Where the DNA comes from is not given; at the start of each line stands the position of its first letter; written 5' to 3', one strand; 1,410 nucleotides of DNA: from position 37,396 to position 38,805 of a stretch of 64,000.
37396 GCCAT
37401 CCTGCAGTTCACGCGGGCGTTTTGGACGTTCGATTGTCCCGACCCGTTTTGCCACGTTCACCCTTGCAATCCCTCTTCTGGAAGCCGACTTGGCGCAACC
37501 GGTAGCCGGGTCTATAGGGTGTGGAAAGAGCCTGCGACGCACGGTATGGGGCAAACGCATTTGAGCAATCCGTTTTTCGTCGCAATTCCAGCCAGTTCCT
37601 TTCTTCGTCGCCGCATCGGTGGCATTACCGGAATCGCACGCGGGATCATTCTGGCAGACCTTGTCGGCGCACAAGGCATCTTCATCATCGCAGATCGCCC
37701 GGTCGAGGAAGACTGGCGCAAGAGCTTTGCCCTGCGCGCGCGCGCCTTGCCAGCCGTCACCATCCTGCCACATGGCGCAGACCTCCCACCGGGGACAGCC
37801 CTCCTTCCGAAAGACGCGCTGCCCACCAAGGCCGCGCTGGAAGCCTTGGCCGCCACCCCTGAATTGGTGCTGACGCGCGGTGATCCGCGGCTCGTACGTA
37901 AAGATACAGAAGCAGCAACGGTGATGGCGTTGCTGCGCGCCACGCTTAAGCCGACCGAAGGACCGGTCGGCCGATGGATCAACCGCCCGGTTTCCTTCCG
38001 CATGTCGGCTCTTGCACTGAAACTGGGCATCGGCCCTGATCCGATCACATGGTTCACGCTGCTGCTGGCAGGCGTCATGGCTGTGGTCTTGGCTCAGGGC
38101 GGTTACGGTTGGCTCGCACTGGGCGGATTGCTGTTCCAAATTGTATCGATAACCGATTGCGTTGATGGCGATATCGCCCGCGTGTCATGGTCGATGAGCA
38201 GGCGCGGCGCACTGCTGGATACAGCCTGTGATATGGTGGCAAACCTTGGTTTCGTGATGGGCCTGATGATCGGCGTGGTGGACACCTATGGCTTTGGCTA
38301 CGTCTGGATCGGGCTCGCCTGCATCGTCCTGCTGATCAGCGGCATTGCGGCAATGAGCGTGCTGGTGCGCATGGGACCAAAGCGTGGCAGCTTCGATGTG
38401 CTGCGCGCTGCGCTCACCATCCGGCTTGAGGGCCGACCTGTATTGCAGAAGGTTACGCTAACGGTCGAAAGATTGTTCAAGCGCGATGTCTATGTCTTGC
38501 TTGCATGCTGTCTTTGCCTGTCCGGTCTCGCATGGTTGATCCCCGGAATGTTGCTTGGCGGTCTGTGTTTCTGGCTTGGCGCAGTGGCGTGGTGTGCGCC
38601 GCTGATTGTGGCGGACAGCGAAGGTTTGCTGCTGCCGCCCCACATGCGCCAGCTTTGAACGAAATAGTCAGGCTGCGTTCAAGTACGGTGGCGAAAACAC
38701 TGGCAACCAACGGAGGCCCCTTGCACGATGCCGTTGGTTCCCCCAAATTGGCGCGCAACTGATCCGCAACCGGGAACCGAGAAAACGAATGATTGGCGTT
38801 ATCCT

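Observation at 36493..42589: ino1-centred cluster: two cytidylyltransferase-like genes, two CDP-alcohol phosphotransferases and a HAD phosphatase, a candidate CDP-inositol head-group pathway of unknown product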

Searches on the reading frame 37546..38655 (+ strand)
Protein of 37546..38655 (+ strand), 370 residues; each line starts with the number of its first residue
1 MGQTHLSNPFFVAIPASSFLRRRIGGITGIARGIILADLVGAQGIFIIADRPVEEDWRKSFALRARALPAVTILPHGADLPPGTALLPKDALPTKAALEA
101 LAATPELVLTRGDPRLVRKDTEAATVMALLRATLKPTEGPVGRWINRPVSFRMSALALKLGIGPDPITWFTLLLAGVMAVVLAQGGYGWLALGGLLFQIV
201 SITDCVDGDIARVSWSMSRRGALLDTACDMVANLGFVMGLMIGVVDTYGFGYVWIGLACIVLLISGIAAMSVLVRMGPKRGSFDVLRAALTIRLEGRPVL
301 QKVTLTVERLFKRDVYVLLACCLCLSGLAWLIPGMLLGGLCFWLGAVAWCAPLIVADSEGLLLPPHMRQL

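Call 3: search_protein_families(library=pfam, proteins=[window:37546-38655:+], max_evalue=0.01)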
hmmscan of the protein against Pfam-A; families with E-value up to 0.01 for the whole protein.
seq(370 aa): 1 family
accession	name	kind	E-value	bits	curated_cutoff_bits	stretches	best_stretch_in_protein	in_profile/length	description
PF01066.26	CDP-OH_P_transf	-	2.1e-09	38.4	22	1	164-274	4-106/152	CDP-alcohol phosphatidyltransferase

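Call 4: search_protein_families(library=ncbifam, proteins=[window:37546-38655:+], max_evalue=0.01)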
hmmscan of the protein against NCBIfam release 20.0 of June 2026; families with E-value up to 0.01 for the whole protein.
seq(370 aa): 7 families
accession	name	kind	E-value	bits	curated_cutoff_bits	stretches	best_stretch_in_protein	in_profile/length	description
NF041135.1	IPPtranDIPPsyn_Thcocales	equivalog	2.5e-16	59.7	580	1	120-259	209-343/419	bifunctional L-myo-inositol-1-phosphate cytidylyltransferase/CDP-L-myo-inositol myo-inositolphosphotransferase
NF040950.1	archin_ph_syn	equivalog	2.9e-12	46.8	180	1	158-247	20-107/191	archaetidylinositol phosphate synthase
NF045883.1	PIPSynth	equivalog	4.5e-12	46.1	170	1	153-267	14-126/197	phosphatidylinositol phosphate synthase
TIGR00560.1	pgsA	equivalog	0.00039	21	109.1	1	191-242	34-85/183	CDP-diacylglycerol--glycerol-3-phosphate 3-phosphatidyltransferase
NF052561.1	PIPSynBT1523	equivalog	0.00039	20.2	350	1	157-267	20-134/232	hypothetical protein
NF008090.0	PRK10832.1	equivalog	0.0017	18.5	304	1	170-263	12-99/182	CDP-diacylglycerol--glycerol-3-phosphate 3-phosphatidyltransferase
NF053678.1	ClpnSynClsA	equivalog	0.0027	17.9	240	1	195-245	35-85/180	cardiolipin synthase ClsA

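Call 6: search_solved_structures(query=window:37546-38655:+, max_evalue=1, show_alignments=2)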
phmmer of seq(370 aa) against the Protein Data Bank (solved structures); distinct sequences matched with E-value up to 1: 6.
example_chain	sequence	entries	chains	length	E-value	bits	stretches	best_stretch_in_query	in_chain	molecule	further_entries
4o6m_A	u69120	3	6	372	1.8e-11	47.4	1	127-241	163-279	AF2299, a CDP-alcohol phosphotransferase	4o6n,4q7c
4mnd_A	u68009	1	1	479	3.5e-10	43.2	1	126-237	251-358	CTP L-myo-inositol-1-phosphate cytidylyltransferase/CDP-L-myo-inositol myo-inositolphospho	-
6wm5_A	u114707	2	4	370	0.0013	21.5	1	151-245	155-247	AfCTD-Phosphatidylinositol-phosphate synthase (PIPS) fusion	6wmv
6h53_A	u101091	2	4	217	0.014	18.1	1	157-244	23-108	CDP-diacylglycerol--inositol 3-phosphatidyltransferase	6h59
6h5a_A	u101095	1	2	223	0.015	18.1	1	157-244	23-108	CDP-diacylglycerol--inositol 3-phosphatidyltransferase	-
8gyw_B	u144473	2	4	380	0.084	15.6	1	131-260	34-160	Choline/ethanolaminephosphotransferase 1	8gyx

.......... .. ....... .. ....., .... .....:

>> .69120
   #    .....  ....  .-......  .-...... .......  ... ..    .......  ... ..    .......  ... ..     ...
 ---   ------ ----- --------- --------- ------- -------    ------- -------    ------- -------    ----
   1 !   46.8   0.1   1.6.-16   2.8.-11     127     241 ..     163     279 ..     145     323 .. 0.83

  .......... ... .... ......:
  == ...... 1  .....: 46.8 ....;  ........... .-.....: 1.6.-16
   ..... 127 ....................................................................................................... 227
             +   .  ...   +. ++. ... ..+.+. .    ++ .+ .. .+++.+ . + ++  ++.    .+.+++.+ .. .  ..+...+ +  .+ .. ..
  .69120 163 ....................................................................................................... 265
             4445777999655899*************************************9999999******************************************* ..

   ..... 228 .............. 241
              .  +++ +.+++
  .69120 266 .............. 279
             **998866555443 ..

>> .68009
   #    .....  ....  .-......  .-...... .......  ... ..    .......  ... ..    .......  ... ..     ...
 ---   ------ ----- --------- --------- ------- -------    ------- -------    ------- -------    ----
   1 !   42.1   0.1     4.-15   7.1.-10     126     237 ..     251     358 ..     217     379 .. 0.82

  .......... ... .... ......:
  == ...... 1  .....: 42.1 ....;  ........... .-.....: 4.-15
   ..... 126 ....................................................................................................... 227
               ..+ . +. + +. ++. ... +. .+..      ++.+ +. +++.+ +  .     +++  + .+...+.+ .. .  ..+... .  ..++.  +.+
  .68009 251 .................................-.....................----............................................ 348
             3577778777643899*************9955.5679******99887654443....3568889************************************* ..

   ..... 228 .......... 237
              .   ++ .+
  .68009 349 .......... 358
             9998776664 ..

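Call 11: find_homologous_proteins(query=window:37546-38655:+, max_evalue=0.001)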
Query seq(370 aa) (370 aa): 42 proteins with E <= 0.001 among 8000 candidates.
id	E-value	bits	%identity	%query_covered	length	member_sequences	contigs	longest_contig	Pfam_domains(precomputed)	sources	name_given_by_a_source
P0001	4.3e-219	746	91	100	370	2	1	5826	PF01066.27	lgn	-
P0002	3.6e-209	713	87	100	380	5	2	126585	PF01066.27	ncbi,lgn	-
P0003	3.9e-197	673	83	99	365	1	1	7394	PF01066.27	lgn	-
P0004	1.7e-193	661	82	99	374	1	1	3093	PF01066.27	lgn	-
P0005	7.5e-193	659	81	99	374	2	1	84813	PF01066.27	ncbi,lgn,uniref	ncbi:MAG: CDP-alcohol phosphatidyltransferase family protein [Novosphingobium sp.]|uniref:CDP-alcoho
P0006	3.8e-190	650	81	99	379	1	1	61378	PF01066.27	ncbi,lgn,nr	ncbi:MAG: CDP-alcohol phosphatidyltransferase family protein [Novosphingobium sp.]|nr:CDP-alcohol ph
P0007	9.5e-190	649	80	100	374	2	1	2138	PF01066.27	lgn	-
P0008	3.0e-189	647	81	98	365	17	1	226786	PF01066.27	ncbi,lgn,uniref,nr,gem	ncbi:MAG: CDP-alcohol phosphatidyltransferase family protein [Novosphingobium sp.]|uniref:CDP-alcoho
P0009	6.6e-188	643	79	99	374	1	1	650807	PF01066.27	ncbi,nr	ncbi:CDP-alcohol phosphatidyltransferase family protein [Novosphingobium sp. ERN07]|nr:CDP-alcohol p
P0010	5.1e-186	637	79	99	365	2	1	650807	PF01066.27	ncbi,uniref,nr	ncbi:CDP-alcohol phosphatidyltransferase family protein [Novosphingobium sp. ERN07]|uniref:CDP-alcoh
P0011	1.5e-183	629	77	100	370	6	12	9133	PF01066.27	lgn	-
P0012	2.1e-183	628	77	99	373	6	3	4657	PF01066.27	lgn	-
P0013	5.0e-183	627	77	100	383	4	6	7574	PF01066.27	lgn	-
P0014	2.6e-182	624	77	99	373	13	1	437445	PF01066.27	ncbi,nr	ncbi:CDP-alcohol phosphatidyltransferase-like enzyme [Novosphingobium taihuense]|nr:CDP-alcohol phos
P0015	2.7e-182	624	77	100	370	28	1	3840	PF01066.27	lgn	-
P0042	2.4e-11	62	35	36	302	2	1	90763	PF01066.27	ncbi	ncbi:MAG: CDP-alcohol phosphatidyltransferase family protein [Polyangiales bacterium]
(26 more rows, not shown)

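Call 13: find_related_loci(query=A1, collection=genome_contigs, flank=10000)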
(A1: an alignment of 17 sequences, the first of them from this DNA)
Query A1 (370 aa) in genome_contigs; peptide patterns used: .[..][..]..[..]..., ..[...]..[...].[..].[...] (x = any residue, [..] = any of these).
600 stretches matched a pattern (row limit reached: there are more); 467 encode a relative of the query (tblastn E <= 1e-3); the best 80 are kept; 80 distinct loci.
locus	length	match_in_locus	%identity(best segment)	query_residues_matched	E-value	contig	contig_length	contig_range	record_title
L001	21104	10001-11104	79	3-370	0e+0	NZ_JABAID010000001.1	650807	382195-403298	Novosphingobium sp. ERN07 Scaffold1, whole genome shotgun sequence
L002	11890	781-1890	77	1-370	0e+0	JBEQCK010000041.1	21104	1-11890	MAG: Novosphingobium sp. isolate 05_S201.semibin_refined.075_sub NODE_1079_length_21104_cov_2.876627:0-21104, whole geno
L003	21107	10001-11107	50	3-368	2e-102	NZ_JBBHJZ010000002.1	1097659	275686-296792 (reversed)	Novosphingobium anseongense strain PS1R-30 2, whole genome shotgun sequence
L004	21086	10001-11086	53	6-368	1e-100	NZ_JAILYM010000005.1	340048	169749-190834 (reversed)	Novosphingobium percolationis strain c1 NODE_5_length_340048_cov_74.138050_5, whole genome shotgun sequence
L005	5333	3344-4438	46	8-370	1e-88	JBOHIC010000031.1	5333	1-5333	MAG: Novosphingobium sp. isolate H1-B1_maxbin2.bin.230 k127_688792, whole genome shotgun sequence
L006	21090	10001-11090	50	10-368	6e-90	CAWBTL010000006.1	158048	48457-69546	MAG: uncultured Alphaproteobacteria bacterium isolate MFD04651.bin.1.61 genome assembly, contig: contig_21826, whole gen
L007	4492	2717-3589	32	72-359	4e-37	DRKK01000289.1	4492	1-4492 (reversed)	MAG TPA_asm: Sphingomonadales bacterium isolate HyVt-439 HyVt-439_k145_70302, whole genome shotgun sequence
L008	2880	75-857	35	109-365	4e-36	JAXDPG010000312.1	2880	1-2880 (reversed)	MAG: Sphingomonadales bacterium isolate BP_706 scaffold_1588559, whole genome shotgun sequence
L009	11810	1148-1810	35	135-355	1e-33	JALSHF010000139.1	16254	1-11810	MAG: Emcibacter sp. isolate 354-166_metabat1_scaf2bin.076 354-166_scaffold_3503_c1, whole genome shotgun sequence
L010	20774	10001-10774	34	103-360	3e-31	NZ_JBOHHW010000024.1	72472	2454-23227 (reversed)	MAG: Sphingomonas sp. isolate SE1529_concoct.bin.19 NODE_29_length_72472_cov_3.087774, whole genome shotgun sequence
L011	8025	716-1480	33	102-355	9e-31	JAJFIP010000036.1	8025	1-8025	MAG: Emcibacter sp. isolate OFTM146 OFTM146_35, whole genome shotgun sequence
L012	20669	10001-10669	36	123-344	4e-30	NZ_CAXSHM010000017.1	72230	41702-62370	MAG: uncultured Sphingomonas sp. isolate private_X3_metawrap_bin.3 private_X3_metawrap_bin.3_17, whole genome shotgun se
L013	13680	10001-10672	36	129-347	3e-27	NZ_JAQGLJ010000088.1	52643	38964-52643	MAG: Sphingomonas bacterium isolate RYN_532 scaffold_1652480, whole genome shotgun sequence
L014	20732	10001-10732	36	86-329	6e-27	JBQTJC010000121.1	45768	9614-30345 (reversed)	MAG: Sphingosinicella sp. isolate SAR260 c_000000353008, whole genome shotgun sequence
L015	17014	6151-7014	33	22-294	2e-26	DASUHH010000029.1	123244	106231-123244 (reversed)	MAG TPA_asm: Allosphingosinicella sp. isolate SMAG_U1427 k141_1472405, whole genome shotgun sequence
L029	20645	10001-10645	29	121-348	2e-20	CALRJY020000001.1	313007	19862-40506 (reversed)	MAG: Chitinophaga pinensis isolate JJ-GEL11-19-2-m1-bin235 genome assembly, contig: JJ-R1525-126-C8, whole genome shotgu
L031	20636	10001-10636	30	117-328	5e-21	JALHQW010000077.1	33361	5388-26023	MAG: Saprospiraceae bacterium isolate maxbin.051 c_000000005952, whole genome shotgun sequence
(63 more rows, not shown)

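Call 35: predict_structure(alignment_id=A1)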
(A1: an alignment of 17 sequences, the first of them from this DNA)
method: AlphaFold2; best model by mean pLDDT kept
length: 370 residues; sequences in the alignment: 17
mean_pLDDT: 88.0   pTM: 0.83
mean pLDDT of the five models: 88.0, 87.8, 86.7, 85.9, 85.8
residues with pLDDT >= 90: 208; 70-90: 143; 50-70: 13; < 50: 6
segments of 3 or more residues with pLDDT < 50: 1-6
pLDDT, mean of each block of 10 residues (from residue 1): 52 95 92 93 93 91 86 91 92 92 89 87 92 85 91 95 92 96 91 92 92 86 84 91 91 92 92 82 80 91 86 78 85 90 93 88 68
secondary structure, 60 per line:
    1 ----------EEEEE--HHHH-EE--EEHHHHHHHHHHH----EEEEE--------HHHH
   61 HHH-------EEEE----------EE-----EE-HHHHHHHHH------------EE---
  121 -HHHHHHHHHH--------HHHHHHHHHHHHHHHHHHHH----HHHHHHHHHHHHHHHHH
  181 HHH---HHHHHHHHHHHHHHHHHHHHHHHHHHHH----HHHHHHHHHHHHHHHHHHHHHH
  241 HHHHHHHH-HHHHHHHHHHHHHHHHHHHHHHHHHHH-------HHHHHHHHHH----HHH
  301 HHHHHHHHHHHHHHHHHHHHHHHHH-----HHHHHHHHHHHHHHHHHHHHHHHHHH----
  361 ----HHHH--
elements in order: E11-15 H18-21 H29-39 E44-48 H57-63 E71-74 H95-103 H122-131 H140-159 H164-183 H187-214 H219-248 H250-276 H284-293 H298-325 H331-356 H365-368

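Call 39: fold_search(model_id=the predicted structure, library=pdb)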
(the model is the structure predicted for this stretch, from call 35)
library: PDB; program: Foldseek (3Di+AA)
matches with E <= 10: 450; with E <= 0.001: 11
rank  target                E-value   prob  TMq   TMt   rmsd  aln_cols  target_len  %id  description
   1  4mnd                  4.5e-07  1.00  0.53  0.49   9.9       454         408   17  Crystal structure of Archaeoglobus fulgidus IPCT-DIPPS bifunctional membrane protein (released 2014-07-02)
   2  4o6m_B                5.0e-07  1.00  0.53  0.57   8.9       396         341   18  Structure of AF2299, a CDP-alcohol phosphotransferase (CMP-bound) (released 2014-05-14)
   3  4q7c_A                1.8e-06  1.00  0.54  0.60   9.0       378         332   18  Structure of AF2299, a CDP-alcohol phosphotransferase (released 2014-05-28)
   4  4o6n_A                2.3e-06  1.00  0.54  0.60   8.1       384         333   17  Structure of AF2299, a CDP-alcohol phosphotransferase (CDP-bound) (released 2014-05-14)
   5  4o6m_A                3.5e-06  1.00  0.52  0.57   9.1       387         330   18  Structure of AF2299, a CDP-alcohol phosphotransferase (CMP-bound) (released 2014-05-14)
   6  5d92_C                5.5e-05  1.00  0.53  0.58   8.8       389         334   15  Structure of a phosphatidylinositolphosphate (PIP) synthase from Renibacterium Salmoninarum (released 2015-11-04)
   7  5d92_A                8.9e-05  1.00  0.46  0.49  11.6       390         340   15  Structure of a phosphatidylinositolphosphate (PIP) synthase from Renibacterium Salmoninarum (released 2015-11-04)
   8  5d92_B                1.3e-04  1.00  0.46  0.49  11.8       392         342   15  Structure of a phosphatidylinositolphosphate (PIP) synthase from Renibacterium Salmoninarum (released 2015-11-04)
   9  5d91                  2.4e-04  1.00  0.48  0.53  11.2       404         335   15  Structure of a phosphatidylinositolphosphate (PIP) synthase from Renibacterium Salmoninarum (released 2015-11-11)
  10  6wmv_C                6.9e-04  1.00  0.39  0.42  14.5       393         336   16  Structure of a phosphatidylinositol-phosphate synthase (PIPS) from Mycobacterium kansasii with evidence of substrate b (released 2020-05-27)
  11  6wm5_C                8.6e-04  1.00  0.38  0.41  14.7       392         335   14  Structure of a phosphatidylinositol-phosphate synthase (PIPS) from Mycobacterium kansasii (released 2020-05-27)
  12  6wm5_A                1.3e-02  1.00  0.36  0.40  15.3       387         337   16  Structure of a phosphatidylinositol-phosphate synthase (PIPS) from Mycobacterium kansasii (released 2020-05-27)
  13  6wmv_A                1.3e-02  1.00  0.35  0.38  15.8       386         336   14  Structure of a phosphatidylinositol-phosphate synthase (PIPS) from Mycobacterium kansasii with evidence of substrate b (released 2020-05-27)
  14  6h5a_A                2.7e-02  1.00  0.38  0.63   5.6       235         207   17  Crystal structure of Mycobacterium tuberculosis phosphatidylinositol phosphate synthase (PgsA1) in complex with mangan (released 2019-05-15)
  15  6h53_A                3.1e-02  1.00  0.37  0.66   8.1       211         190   20  Crystal structure of Mycobacterium tuberculosis phosphatidylinositol phosphate synthase (PgsA1) in apo form (released 2019-05-15)
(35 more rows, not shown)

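Call 43: find_encoding_contigs(protein=P0042, flank=10000, max_places=3)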
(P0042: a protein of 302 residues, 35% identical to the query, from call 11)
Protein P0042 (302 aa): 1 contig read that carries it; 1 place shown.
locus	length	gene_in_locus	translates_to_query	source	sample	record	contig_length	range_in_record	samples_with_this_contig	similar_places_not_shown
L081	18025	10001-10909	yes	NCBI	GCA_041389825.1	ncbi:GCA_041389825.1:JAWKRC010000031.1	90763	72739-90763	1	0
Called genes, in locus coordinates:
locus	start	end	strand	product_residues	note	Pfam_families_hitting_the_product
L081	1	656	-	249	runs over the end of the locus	PF01144:CoA_trans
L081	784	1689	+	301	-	PF00149:Metallophos, PF12850:Metallophos_2 (weak)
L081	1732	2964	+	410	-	-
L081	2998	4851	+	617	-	PF00069:Pkinase, PF07714:PK_Tyr_Ser-Thr, PF01636:APH (faint)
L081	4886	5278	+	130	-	PF01042:Ribonuc_L-PSP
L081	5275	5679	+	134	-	-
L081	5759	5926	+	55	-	-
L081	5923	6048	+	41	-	-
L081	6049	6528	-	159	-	-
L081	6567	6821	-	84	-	-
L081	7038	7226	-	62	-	-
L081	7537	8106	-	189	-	PF00709:Adenylsucc_synt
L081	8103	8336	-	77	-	-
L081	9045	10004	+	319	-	-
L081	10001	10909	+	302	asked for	PF01066:CDP-OH_P_transf (weak)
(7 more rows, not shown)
